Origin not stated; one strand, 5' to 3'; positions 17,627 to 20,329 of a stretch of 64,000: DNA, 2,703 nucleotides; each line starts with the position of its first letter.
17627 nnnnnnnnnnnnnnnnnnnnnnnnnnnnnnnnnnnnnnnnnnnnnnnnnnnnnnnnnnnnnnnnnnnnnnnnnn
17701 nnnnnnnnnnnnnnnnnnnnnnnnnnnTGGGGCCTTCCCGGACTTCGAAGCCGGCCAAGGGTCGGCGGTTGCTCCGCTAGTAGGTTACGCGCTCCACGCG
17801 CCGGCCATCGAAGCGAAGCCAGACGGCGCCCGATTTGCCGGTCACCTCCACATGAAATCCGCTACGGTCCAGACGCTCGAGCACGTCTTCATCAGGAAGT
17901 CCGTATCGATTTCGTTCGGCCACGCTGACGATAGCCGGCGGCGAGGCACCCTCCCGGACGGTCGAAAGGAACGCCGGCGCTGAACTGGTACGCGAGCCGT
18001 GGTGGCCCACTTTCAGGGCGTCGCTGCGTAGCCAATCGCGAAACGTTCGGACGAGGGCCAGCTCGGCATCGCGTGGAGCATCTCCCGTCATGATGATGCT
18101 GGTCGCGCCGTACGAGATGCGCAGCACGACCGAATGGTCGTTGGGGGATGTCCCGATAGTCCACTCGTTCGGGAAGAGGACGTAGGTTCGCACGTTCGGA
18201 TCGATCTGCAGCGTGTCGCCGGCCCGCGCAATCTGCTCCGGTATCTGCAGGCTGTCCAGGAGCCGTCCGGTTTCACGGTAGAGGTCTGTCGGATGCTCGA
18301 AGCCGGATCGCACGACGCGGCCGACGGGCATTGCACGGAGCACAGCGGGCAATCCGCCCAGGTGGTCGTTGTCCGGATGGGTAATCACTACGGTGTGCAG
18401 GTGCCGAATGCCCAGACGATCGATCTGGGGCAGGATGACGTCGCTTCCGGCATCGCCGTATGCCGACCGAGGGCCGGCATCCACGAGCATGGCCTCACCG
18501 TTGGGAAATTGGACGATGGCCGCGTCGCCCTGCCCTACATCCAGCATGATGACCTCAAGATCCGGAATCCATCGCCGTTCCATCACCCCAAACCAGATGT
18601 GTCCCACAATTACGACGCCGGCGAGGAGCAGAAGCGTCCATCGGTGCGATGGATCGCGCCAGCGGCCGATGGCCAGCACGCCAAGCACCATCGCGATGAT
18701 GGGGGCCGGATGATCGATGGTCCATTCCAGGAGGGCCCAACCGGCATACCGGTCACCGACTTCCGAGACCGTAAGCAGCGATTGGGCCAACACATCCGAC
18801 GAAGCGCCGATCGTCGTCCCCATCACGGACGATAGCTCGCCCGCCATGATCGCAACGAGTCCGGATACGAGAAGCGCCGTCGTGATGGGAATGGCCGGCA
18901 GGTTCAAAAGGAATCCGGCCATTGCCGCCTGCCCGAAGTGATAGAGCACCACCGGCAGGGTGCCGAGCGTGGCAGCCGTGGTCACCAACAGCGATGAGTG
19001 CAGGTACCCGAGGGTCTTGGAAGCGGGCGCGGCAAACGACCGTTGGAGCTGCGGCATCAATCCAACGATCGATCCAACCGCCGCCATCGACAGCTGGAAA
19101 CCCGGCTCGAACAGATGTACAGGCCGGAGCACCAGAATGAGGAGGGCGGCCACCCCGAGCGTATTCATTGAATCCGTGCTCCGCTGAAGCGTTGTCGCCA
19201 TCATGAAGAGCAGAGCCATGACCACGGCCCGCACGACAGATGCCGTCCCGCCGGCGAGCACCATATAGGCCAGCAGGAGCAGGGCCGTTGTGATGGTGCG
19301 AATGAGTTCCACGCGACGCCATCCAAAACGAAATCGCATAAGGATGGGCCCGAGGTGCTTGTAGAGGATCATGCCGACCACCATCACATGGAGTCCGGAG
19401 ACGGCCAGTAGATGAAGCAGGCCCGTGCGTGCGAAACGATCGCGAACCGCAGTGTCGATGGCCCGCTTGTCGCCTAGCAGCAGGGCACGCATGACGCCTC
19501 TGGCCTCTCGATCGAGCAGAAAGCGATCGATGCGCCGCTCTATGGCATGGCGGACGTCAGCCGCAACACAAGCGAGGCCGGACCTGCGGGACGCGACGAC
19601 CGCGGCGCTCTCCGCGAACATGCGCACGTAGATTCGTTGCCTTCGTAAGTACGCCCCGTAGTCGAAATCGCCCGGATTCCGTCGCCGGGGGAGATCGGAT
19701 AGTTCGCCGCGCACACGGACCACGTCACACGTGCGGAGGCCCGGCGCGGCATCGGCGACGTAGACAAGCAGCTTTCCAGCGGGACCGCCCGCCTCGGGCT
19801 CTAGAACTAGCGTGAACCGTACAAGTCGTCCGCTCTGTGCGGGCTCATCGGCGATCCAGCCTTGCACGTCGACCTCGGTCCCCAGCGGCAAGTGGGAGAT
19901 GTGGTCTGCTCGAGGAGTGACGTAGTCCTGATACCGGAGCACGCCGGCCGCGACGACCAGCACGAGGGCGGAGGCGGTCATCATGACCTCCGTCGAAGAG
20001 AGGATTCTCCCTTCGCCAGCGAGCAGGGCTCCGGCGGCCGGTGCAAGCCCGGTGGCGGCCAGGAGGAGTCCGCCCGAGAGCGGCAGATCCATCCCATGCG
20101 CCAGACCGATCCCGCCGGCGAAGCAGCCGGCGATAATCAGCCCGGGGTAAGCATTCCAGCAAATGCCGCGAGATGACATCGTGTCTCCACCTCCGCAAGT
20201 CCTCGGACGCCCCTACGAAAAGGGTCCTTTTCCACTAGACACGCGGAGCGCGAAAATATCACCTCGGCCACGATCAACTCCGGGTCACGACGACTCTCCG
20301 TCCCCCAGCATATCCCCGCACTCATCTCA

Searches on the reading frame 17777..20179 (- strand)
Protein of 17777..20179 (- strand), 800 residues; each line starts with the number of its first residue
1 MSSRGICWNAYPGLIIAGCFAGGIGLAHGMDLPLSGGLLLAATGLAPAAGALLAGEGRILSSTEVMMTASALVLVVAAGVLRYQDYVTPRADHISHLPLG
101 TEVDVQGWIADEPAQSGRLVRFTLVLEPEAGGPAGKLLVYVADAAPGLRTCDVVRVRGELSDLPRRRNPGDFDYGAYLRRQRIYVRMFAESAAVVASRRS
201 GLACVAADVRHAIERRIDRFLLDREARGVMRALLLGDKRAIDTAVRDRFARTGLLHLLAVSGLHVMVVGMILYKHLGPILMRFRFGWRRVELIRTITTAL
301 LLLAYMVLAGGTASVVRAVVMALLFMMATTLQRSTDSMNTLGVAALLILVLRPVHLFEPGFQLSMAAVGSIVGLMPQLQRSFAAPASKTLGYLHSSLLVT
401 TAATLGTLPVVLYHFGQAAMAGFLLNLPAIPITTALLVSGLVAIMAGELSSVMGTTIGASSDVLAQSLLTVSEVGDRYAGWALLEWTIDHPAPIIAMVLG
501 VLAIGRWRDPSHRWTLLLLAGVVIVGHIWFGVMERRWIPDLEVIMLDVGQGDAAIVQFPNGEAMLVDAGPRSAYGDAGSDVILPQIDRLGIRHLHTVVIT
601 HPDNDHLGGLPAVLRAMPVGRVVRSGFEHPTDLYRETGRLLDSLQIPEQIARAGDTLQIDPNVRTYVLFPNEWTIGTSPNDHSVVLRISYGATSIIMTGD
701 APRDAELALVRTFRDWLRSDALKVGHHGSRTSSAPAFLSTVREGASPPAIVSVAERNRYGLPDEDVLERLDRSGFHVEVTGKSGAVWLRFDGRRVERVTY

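Call 7: search_protein_families(library=pfam, proteins=[window:17777-20179:-])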
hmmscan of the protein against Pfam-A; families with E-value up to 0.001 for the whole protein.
window:17777-20179:- (800 aa): 3 families
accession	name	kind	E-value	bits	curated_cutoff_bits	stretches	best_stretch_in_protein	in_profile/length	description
PF03772.21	Competence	-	9.3e-56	189.6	23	1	233-507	1-266/270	Competence protein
PF13567.11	DUF4131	-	8.2e-23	81.3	31.6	1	34-193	5-163/165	Domain of unknown function (DUF4131)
PF00753.33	Lactamase_B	-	5.3e-15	56.3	22.7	1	547-738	2-182/196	Metallo-beta-lactamase superfamily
